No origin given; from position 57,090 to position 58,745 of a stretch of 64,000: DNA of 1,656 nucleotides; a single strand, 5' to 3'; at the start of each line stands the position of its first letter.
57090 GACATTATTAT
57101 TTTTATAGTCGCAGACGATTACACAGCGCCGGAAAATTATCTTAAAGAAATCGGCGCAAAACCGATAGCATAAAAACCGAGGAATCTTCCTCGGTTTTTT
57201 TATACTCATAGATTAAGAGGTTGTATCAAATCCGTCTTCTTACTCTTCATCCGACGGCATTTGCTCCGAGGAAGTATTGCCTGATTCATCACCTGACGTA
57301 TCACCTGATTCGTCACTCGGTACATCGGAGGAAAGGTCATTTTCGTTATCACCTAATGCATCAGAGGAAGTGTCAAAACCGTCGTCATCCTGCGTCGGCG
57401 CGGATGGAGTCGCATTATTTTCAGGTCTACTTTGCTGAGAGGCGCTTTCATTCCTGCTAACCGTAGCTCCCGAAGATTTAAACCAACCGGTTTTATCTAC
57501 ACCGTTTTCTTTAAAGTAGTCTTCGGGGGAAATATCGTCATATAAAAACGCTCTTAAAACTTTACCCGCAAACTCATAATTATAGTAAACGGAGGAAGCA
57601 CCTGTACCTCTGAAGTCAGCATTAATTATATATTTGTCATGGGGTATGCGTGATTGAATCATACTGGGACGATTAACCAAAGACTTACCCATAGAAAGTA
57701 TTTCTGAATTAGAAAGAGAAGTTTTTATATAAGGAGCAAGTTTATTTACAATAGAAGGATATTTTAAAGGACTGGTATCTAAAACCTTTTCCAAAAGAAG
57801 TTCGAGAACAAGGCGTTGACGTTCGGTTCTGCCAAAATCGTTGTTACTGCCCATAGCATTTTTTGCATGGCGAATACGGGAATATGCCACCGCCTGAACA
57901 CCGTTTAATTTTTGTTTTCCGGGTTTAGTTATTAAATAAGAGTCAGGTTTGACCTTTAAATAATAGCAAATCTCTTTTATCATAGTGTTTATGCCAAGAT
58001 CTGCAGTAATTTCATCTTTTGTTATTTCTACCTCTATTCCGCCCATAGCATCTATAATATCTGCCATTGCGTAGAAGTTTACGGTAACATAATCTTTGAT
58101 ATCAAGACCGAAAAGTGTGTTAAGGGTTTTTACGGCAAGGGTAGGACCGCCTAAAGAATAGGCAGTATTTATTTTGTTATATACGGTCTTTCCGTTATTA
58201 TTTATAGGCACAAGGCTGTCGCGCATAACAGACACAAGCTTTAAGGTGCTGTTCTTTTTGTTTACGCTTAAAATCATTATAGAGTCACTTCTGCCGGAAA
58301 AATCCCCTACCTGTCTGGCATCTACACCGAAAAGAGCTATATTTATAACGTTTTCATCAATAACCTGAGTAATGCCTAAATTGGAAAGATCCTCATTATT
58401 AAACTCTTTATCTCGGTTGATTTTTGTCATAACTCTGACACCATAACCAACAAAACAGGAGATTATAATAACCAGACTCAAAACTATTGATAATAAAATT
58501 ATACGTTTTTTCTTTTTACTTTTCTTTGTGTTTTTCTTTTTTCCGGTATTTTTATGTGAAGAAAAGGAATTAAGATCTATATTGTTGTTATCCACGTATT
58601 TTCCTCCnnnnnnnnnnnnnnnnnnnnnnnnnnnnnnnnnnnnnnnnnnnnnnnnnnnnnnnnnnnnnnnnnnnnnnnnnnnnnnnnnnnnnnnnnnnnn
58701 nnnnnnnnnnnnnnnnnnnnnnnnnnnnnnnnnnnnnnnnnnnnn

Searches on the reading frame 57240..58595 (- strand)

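Call 105: search_protein_families(library=pfam, proteins=[window:57240-58595:-], max_evalue=0.00001)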
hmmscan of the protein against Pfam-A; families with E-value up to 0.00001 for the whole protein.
window:57240-58595:- (451 aa): 1 family
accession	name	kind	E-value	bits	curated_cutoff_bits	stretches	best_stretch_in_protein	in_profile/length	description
PF03816.19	LytR_cpsA_psr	-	7.1e-42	143.5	24.6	1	102-271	1-148/150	LytR_cpsA_psr family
